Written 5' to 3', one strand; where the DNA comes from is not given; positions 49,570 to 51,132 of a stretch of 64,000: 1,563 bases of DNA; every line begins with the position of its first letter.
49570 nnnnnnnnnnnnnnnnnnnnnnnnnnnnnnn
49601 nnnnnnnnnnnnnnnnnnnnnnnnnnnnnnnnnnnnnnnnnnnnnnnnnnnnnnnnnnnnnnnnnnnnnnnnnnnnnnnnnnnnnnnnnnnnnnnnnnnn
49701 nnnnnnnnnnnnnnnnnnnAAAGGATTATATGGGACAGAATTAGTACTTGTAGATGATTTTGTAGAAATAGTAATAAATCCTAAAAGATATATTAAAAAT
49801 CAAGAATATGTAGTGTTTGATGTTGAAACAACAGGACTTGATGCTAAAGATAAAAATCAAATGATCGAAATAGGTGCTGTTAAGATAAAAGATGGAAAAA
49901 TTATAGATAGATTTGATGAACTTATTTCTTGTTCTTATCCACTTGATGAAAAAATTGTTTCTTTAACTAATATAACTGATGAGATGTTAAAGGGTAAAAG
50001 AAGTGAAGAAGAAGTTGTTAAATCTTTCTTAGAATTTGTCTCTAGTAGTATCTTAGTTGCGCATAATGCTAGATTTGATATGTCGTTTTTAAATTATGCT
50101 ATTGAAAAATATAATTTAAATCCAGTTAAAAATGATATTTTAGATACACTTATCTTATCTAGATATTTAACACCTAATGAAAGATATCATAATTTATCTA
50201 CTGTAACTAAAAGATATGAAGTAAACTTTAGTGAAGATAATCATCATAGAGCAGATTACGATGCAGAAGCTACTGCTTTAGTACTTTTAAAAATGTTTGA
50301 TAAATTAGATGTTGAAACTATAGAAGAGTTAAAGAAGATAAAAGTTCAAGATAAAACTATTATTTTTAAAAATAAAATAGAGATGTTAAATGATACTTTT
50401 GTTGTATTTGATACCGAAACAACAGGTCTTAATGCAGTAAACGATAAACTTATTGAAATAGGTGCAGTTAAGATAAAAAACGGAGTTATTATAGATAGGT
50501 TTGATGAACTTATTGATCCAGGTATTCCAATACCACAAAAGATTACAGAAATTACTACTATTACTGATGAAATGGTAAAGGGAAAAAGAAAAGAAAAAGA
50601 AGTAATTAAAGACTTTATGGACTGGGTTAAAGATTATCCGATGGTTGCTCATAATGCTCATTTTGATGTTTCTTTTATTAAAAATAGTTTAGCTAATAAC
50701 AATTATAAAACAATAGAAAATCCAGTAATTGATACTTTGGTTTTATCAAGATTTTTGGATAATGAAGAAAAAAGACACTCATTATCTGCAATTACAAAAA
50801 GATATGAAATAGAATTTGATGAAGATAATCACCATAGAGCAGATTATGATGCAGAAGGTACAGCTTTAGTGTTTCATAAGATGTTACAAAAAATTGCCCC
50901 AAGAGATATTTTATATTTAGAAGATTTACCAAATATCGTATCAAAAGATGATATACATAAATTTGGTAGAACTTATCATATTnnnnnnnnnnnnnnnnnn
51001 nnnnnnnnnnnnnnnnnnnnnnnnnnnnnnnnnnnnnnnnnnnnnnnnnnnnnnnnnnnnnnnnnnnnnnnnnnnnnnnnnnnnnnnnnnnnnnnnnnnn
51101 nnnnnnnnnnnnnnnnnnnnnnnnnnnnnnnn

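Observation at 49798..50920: PolC carries two tandem 3'-5' exonuclease (DEDDh) domains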

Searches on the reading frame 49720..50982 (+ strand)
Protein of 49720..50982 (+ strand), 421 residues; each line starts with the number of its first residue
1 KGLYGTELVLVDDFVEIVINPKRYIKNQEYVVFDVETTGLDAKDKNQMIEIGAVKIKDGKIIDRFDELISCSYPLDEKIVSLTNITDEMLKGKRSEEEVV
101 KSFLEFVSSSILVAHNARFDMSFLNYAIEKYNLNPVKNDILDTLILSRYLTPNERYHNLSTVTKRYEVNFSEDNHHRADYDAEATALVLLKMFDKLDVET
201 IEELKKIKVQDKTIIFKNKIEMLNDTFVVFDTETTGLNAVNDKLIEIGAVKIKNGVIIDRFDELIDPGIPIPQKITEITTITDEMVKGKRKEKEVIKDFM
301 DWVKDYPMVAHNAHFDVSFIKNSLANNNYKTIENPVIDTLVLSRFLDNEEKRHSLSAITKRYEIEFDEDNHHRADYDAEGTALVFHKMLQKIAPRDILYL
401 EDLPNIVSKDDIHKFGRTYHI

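Call 17: search_protein_representatives(protein=window:49780-50922:+)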
Query: 381 residues. Proteins with E-value up to 0.001 (for the whole library): 32240; up to 1e-10: 14176; up to 1e-30: 210. The best 150 are listed.
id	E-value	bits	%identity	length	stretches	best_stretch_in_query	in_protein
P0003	1.7e-114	399.2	55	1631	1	5-377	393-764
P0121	1.3e-62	228.5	60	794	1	194-375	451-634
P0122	4.3e-60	220.2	57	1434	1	189-379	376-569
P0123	7.7e-59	216.1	58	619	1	196-375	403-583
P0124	2.4e-58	214.5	44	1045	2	178-373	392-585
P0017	4.9e-57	210.2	60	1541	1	198-375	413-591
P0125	1.5e-56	208.5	60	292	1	193-365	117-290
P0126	8.6e-56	206.1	56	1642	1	189-376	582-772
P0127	2.0e-55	204.8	53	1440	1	196-377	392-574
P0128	2.1e-54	201.5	58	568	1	191-371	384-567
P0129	2.6e-54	201.2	55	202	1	202-377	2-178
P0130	7.7e-54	199.6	57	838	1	197-376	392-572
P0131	2.1e-51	191.6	56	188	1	198-373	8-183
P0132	1.1e-50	189.3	51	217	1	197-377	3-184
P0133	3.6e-50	187.6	56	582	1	6-179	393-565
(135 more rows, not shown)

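Call 21: find_related_loci(query=window:49720-50982:+, collection=genome_contigs, flank=10000)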
Query window:49720-50982:+ (421 aa) in genome_contigs; peptide patterns used: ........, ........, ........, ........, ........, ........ (x = any residue, [..] = any of these).
47 stretches matched a pattern; 4 encode a relative of the query (tblastn E <= 1e-3); 3 distinct loci.
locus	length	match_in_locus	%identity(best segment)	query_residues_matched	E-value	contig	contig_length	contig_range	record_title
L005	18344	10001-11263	87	1-421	0e+0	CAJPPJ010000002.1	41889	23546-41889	MAG: uncultured Clostridiales bacterium isolate SRR9217414-mag-bin.7 genome assembly, contig: SRR9217414-mag-bin.7_221,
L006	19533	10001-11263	98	1-421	0e+0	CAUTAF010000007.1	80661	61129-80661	MAG TPA_asm: uncultured Eubacteriales bacterium isolate SRR15839771_bin.33_MetaWRAP_v1.3_MAG genome assembly, contig: ER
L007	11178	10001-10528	28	212-390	1e-11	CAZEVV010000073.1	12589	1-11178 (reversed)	MAG TPA_asm: uncultured Paludibacter sp. isolate binchicken_co168_21 genome assembly, contig: NODE_8557_length_12589_cov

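Call 35: find_homologous_proteins(query=window:49780-50922:+, max_evalue=1e-30)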
Query window:49780-50922:+ (381 aa): 392 proteins with E <= 1e-30 among 8000 candidates; the best 120 are listed.
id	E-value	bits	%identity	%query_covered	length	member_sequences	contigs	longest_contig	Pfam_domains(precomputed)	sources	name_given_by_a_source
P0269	2.7e-64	236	60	48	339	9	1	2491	PF00929.32,PF02811.27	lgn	-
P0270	9.5e-64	234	60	48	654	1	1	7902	PF00929.32,PF02811.27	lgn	-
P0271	2.2e-63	233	60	47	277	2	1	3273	PF00929.32,PF13482.13,PF02811.27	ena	-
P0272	3.4e-63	232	61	48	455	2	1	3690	PF00929.32,PF13482.13,PF02811.27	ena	-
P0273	6.9e-63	231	59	48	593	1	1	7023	PF00929.32,PF02811.27,PF14480.12,PF01336.32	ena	-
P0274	3.1e-62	229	60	48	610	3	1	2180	PF00929.32,PF02811.27,PF01336.32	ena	-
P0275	4.0e-62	229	60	46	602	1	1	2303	PF00929.32,PF02811.27,PF14480.12,PF01336.32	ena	-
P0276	4.4e-62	228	62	46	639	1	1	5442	PF00929.32,PF02811.27,PF14480.12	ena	-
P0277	5.6e-62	228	65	44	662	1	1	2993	PF00929.32,PF02811.27,PF01336.32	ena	-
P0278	9.2e-62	227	66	44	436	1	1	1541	PF02498.23,PF00929.32,PF02811.27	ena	-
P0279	2.6e-61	226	65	44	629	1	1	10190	PF00929.32,PF02811.27,PF14480.12,PF01336.32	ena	-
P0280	3.2e-61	226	64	45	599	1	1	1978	PF00929.32,PF02811.27,PF14480.12,PF01336.32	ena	-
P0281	4.4e-61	225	62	46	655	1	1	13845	PF00929.32,PF02811.27,PF14480.12,PF01336.32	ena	-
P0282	8.1e-61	224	65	44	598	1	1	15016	PF00929.32,PF02811.27,PF14480.12,PF01336.32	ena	-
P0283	1.0e-60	224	65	44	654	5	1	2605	PF00929.32,PF01612.27,PF14480.12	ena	-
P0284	2.2e-60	223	65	44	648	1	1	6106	PF00929.32,PF02811.27,PF14480.12,PF01336.32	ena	-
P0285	2.2e-60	223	58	46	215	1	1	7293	PF00929.32,PF01612.27,PF13482.13,PF16473.12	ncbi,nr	ncbi:MAG: ribonuclease H-like domain-containing protein, partial [Bacilli bacterium]|nr:ribonuclease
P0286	2.9e-60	222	63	45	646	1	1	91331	PF00929.32,PF02811.27,PF14480.12,PF01336.32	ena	-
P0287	7.7e-60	221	65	44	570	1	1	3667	PF00929.32,PF02811.27,PF14480.12,PF01336.32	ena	-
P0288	1.1e-59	221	62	46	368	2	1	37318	PF00929.32,PF02811.27,PF01336.32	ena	-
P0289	1.4e-59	220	59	48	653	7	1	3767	PF00929.32,PF02811.27,PF14480.12,PF01336.32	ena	-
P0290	1.7e-59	220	46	49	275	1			PF00929.32,PF01612.27,PF02811.27,PF21762.4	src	-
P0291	1.8e-59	220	58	48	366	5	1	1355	PF00929.32,PF01612.27,PF13482.13,PF02811.27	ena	-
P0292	1.8e-59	220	62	45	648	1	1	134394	PF00929.32,PF02811.27,PF14480.12,PF01336.32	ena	-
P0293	1.9e-59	220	62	45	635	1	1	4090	PF00929.32,PF02811.27,PF14480.12,PF01336.32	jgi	jgi:DNA polymerase III subunit alpha, Gram-positive type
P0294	4.4e-59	219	62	45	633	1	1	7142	PF00929.32,PF02811.27,PF14480.12,PF01336.32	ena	-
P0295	5.4e-59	218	62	45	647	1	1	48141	PF00929.32,PF02811.27,PF14480.12,PF01336.32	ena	-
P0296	5.8e-59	218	62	45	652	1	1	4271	PF00929.32,PF02811.27,PF14480.12,PF01336.32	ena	-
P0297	1.4e-58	217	58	46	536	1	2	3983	PF00929.32,PF02811.27,PF16473.12,PF14480.12,PF01336.32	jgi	-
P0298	1.5e-58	217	59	46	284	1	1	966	PF00929.32,PF02811.27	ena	-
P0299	1.7e-58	217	63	44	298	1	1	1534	PF00929.32,PF01612.27,PF02811.27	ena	-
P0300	2.0e-58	216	60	44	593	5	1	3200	PF00929.32,PF02811.27,PF14480.12,PF01336.32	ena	-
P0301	2.2e-58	216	61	46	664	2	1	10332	PF00929.32,PF02811.27,PF01336.32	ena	-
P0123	2.4e-58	216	61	45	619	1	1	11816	PF00929.32,PF02811.27,PF14480.12,PF01336.32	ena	-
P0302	2.6e-58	216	58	46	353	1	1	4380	PF00929.32,PF13482.13,PF02811.27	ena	-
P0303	2.7e-58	216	62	45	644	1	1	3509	PF00929.32,PF02811.27,PF14480.12,PF01336.32,PF11490.14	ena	-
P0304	6.3e-58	215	63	45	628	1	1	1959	PF00929.32,PF02811.27,PF14480.12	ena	-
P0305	9.4e-58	214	61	45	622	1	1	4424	PF00929.32,PF02811.27,PF14480.12,PF01336.32,PF11490.14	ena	-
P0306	1.8e-57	213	59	46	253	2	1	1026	PF00929.32,PF01612.27,PF13482.13,PF02811.27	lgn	-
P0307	3.3e-57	212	58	47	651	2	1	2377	PF00929.32,PF02811.27,PF14480.12,PF01336.32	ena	-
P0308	5.4e-57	212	61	45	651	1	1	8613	PF00929.32,PF02811.27,PF14480.12,PF01336.32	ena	-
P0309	8.5e-57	211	61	45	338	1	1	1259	PF00929.32,PF01612.27,PF02811.27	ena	-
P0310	9.5e-57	211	60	45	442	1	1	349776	PF00929.32,PF02811.27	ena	-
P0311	1.0e-56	211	55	48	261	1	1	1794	PF00929.32,PF01612.27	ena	-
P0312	1.3e-56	210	54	48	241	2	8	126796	PF00929.32,PF01612.27,PF13482.13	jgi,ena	-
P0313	2.3e-56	210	57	48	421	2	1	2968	PF00929.32,PF02811.27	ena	-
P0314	4.0e-56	209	62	45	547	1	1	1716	PF00929.32,PF02811.27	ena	-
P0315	4.2e-56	209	56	47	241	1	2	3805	PF00929.32,PF01612.27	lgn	-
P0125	4.8e-56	209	60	46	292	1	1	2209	PF00929.32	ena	-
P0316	4.9e-56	209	65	42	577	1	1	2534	PF00929.32,PF02811.27,PF14480.12,PF01336.32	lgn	-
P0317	6.4e-56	208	61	44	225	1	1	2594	PF00929.32,PF01612.27,PF13482.13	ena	-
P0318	1.1e-55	207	44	71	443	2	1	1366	PF00929.32,PF01195.26,PF02811.27,PF16473.12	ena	-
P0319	1.6e-55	207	61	44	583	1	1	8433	PF00929.32,PF01628.28,PF02811.27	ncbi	-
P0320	2.2e-55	206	50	52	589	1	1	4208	PF00929.32,PF02811.27,PF14480.12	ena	-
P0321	3.5e-55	206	57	47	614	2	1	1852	PF00929.32,PF02811.27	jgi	-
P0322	4.7e-55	205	53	50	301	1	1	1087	PF00929.32,PF02811.27,PF16473.12,PF21762.4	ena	-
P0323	7.7e-55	205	57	45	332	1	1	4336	PF00929.32,PF01612.27,PF02811.27,PF16473.12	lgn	-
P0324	1.8e-54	203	58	46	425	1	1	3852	PF00929.32,PF02811.27,PF01336.32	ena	-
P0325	2.0e-54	203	53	47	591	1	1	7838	PF00929.32,PF01612.27,PF02811.27,PF16473.12,PF14480.12,PF01336.32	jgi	jgi:DNA polymerase-3 subunit alpha (Gram-positive type)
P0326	2.4e-54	203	65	41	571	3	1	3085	PF00929.32,PF01612.27,PF02811.27,PF14480.12,PF01336.32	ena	-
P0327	5.4e-54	202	56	48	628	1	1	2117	PF00929.32,PF02811.27,PF14480.12,PF01336.32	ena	-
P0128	6.7e-54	202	60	44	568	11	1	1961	PF00929.32,PF02811.27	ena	-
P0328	7.9e-54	201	55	46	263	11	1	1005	PF00929.32,PF01612.27,PF13482.13,PF02811.27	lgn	-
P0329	9.7e-54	201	54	45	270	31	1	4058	PF00929.32,PF13482.13,PF02811.27,PF16473.12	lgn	-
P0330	1.8e-53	200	55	46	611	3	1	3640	PF00929.32,PF02811.27,PF14480.12,PF01336.32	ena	-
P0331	2.0e-53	200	58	45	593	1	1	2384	PF00929.32,PF02811.27,PF14480.12,PF01336.32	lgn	-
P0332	5.0e-53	199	51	49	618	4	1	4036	PF00929.32,PF01612.27,PF13482.13,PF02811.27,PF01336.32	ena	-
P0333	2.2e-52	197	60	43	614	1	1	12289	PF00929.32,PF02811.27,PF01336.32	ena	-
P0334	2.7e-52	196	52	48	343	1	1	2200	PF00929.32,PF13482.13,PF02811.27,PF16473.12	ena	-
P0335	2.0e-51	193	64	40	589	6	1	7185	PF00929.32,PF02811.27,PF01336.32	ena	-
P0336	4.9e-51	192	53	45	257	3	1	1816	PF00929.32,PF01612.27,PF13482.13,PF02811.27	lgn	-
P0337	5.0e-51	192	64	39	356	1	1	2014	PF00929.32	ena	-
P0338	8.2e-51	191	48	54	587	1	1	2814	PF00929.32,PF13482.13,PF02811.27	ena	-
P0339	1.1e-50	191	62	39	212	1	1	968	PF00929.32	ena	-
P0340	2.3e-50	190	44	47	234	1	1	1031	PF00929.32,PF13482.13,PF16473.12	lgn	-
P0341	2.4e-50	190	52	47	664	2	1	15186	PF00929.32,PF02811.27,PF16473.12,PF14480.12,PF01336.32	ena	-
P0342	2.4e-50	190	45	42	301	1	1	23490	PF00929.32,PF13482.13,PF02811.27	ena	-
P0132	3.3e-50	189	51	48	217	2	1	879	PF00929.32,PF01612.27,PF13482.13,PF16473.12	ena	-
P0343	4.6e-50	189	63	39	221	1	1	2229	PF00929.32,PF13482.13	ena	-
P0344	7.8e-50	188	38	60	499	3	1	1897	PF00929.32,PF13482.13,PF02811.27,PF16473.12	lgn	-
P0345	9.6e-50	188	56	44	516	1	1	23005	PF00929.32,PF01612.27,PF02811.27,PF16473.12,PF01336.32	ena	-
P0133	1.1e-49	188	57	45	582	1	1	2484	PF00929.32,PF13482.13,PF02811.27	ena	-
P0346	2.3e-49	187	61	40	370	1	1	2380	PF00929.32,PF02811.27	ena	-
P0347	5.6e-49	185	58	43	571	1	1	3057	PF00929.32,PF02811.27,PF14480.12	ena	-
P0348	7.0e-49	185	55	46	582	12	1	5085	PF00929.32,PF02811.27,PF11490.14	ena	-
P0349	9.6e-49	185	51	41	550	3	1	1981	PF00929.32,PF13482.13,PF02811.27,PF01336.32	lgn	-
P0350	2.9e-47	180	47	48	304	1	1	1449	PF00929.32,PF01612.27,PF02811.27,PF16473.12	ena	-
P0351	3.9e-47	179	49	47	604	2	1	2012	PF00929.32,PF13482.13,PF02811.27,PF14480.12,PF01336.32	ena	-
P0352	4.2e-47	179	60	39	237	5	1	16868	PF00929.32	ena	-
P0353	5.0e-47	179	49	48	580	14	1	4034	PF00929.32,PF13482.13,PF02811.27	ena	-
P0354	3.2e-46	176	39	46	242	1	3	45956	PF00929.32,PF16473.12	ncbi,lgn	-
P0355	4.7e-46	176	57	41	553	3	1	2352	PF00929.32,PF02811.27,PF14480.12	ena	-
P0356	4.7e-46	176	38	47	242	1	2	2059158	PF00929.32,PF16473.12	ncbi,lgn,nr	ncbi:exonuclease domain-containing protein [Mollicutes bacterium LVI A0039]|nr:exonuclease domain-co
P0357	6.5e-46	175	40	53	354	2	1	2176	PF00929.32,PF13482.13,PF02811.27,PF16473.12,PF21762.4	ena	-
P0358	7.3e-46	175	54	44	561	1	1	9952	PF00929.32,PF02811.27,PF11490.14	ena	-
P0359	2.1e-45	174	48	46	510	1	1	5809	PF00929.32,PF13482.13,PF02811.27,PF16473.12,PF07733.19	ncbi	-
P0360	3.3e-45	173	47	48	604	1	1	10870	PF00929.32,PF13482.13,PF02811.27,PF16473.12,PF01336.32,PF11490.14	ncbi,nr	ncbi:MAG: polymerase alpha subunit, partial [Clostridia bacterium]|nr:polymerase alpha subunit [Clos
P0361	4.3e-45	173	50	44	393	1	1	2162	PF00929.32,PF01612.27,PF13482.13,PF02811.27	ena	-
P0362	2.4e-44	170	63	37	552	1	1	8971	PF00929.32,PF02811.27,PF14480.12,PF01336.32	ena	-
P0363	3.7e-44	169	46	45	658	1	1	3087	PF00929.32,PF02811.27,PF16473.12,PF14480.12,PF01336.32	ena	-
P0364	7.2e-44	169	44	54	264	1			PF00929.32,PF02811.27,PF21762.4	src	-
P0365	5.4e-43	166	47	47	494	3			PF00929.32,PF02811.27,PF01336.32,PF11490.14,PF21762.4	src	-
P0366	6.2e-43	165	60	38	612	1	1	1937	PF00929.32,PF13482.13,PF02811.27,PF14480.12,PF01336.32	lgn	-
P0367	3.2e-42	163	46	48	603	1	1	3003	PF00929.32,PF13482.13,PF02811.27,PF01336.32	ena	-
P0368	9.1e-42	162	56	38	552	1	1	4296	PF00929.32,PF02811.27,PF14480.12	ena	-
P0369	9.6e-42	162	47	45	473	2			PF00929.32,PF02811.27,PF01336.32,PF21762.4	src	-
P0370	1.0e-41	161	56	39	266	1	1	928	PF00929.32,PF02811.27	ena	-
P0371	1.2e-41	161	50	45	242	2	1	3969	PF00929.32,PF02811.27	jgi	-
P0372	2.8e-41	160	46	55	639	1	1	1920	PF00929.32,PF02811.27,PF16473.12,PF07733.19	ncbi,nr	ncbi:MAG: PHP domain-containing protein, partial [Clostridia bacterium]|nr:PHP domain-containing pro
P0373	5.0e-41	159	63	35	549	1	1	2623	PF00929.32,PF02811.27,PF14480.12,PF01336.32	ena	-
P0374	5.2e-41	159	46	46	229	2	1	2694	PF00929.32,PF01612.27,PF13482.13,PF16473.12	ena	-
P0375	7.7e-41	159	45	50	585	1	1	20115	PF00929.32,PF13482.13,PF02811.27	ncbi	-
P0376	9.8e-41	158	46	47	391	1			PF00929.32,PF01612.27,PF02811.27,PF16473.12,PF21762.4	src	-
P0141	1.4e-40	158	46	47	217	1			PF00929.32,PF16473.12,PF21762.4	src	-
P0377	1.5e-40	158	43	53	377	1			PF00929.32,PF01612.27,PF02811.27,PF21762.4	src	-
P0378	1.6e-40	157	47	43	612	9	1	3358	PF00929.32,PF02811.27,PF14480.12,PF11490.14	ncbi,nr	ncbi:MAG: PHP domain-containing protein, partial [Leuconostoc sp.]|nr:PHP domain-containing protein 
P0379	1.9e-40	157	45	49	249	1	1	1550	PF00929.32,PF02811.27,PF16473.12,PF21762.4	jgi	jgi:DNA polymerase-3 subunit alpha (Gram-positive type)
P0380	2.5e-40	157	48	46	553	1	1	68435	PF00929.32,PF02811.27,PF07733.19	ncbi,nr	ncbi:DNA polymerase III PolC-type [Geobacillus sp. BCO2]|nr:DNA polymerase III PolC-type [Geobacillu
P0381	2.8e-40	157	46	48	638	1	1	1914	PF00929.32,PF13482.13,PF02811.27,PF07733.19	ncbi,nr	ncbi:MAG: PHP domain-containing protein, partial [Clostridia bacterium]|nr:PHP domain-containing pro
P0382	3.3e-40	156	44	53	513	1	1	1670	PF00929.32,PF13482.13,PF02811.27,PF16473.12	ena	-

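Call 39: find_related_loci(query=A2, collection=metagenome_contigs, flank=6000)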
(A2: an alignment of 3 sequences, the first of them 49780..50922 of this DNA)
Query A2 (381 aa) in metagenome_contigs; peptide patterns used: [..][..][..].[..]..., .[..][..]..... (x = any residue, [..] = any of these).
599 stretches matched a pattern (row limit reached: there are more); 130 encode a relative of the query (tblastn E <= 1e-3); the best 80 are kept; 80 distinct loci.
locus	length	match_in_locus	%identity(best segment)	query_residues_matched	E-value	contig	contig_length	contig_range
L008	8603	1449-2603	98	1-381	0e+0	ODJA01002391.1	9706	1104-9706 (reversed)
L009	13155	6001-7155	85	1-381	0e+0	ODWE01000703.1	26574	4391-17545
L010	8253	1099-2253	85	1-381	0e+0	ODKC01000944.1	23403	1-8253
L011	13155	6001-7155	87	1-381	0e+0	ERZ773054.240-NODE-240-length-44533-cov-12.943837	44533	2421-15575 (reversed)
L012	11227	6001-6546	55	7-377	2e-61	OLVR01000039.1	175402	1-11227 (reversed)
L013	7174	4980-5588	55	7-377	1e-60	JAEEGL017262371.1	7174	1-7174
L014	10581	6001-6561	54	7-381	2e-60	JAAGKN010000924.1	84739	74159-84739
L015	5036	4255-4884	54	7-377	2e-58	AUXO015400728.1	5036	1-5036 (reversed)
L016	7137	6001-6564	52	7-377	8e-58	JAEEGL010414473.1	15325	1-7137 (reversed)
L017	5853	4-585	53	5-372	3e-57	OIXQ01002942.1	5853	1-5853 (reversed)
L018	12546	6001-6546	52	7-377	1e-56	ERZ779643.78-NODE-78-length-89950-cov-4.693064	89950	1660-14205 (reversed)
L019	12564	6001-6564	54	7-377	3e-55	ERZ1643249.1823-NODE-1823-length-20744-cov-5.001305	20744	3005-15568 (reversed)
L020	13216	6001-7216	71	2-380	1e-58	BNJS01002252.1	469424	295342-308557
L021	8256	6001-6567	41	9-381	4e-40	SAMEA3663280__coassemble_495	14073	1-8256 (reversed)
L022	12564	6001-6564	43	7-377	2e-38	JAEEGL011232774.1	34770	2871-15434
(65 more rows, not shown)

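Call 64: find_related_loci(query=A2, collection=viral_contigs, flank=3000)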
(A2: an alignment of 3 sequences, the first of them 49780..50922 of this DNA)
Query A2 (381 aa) in viral_contigs; peptide patterns used: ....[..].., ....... (x = any residue, [..] = any of these).
600 stretches matched a pattern (row limit reached: there are more); 121 encode a relative of the query (tblastn E <= 1e-3); the best 80 are kept; 80 distinct loci.
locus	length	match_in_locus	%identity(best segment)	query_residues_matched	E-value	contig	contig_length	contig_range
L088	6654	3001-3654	35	8-366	1e-28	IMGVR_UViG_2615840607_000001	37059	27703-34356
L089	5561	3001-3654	35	8-366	1e-28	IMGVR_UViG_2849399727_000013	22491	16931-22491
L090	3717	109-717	32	8-373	3e-23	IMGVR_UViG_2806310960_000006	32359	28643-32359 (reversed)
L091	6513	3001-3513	35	11-370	2e-22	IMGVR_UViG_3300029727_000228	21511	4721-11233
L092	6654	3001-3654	32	8-369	9e-22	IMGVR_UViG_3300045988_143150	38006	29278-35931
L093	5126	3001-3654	32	8-369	2e-21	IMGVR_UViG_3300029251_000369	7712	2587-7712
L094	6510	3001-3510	37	8-372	2e-21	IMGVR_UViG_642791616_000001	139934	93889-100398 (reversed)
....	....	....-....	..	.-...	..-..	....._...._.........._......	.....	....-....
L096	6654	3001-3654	32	8-369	3e-21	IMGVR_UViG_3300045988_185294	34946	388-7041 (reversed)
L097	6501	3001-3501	39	3-372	3e-21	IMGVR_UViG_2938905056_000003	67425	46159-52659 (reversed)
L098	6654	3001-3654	32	8-369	1e-20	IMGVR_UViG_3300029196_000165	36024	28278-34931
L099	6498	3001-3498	37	12-371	1e-16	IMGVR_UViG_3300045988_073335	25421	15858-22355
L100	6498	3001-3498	37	12-371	1e-16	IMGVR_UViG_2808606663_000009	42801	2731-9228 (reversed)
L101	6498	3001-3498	37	12-371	1e-16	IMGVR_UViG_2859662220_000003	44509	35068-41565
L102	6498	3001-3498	36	12-371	3e-16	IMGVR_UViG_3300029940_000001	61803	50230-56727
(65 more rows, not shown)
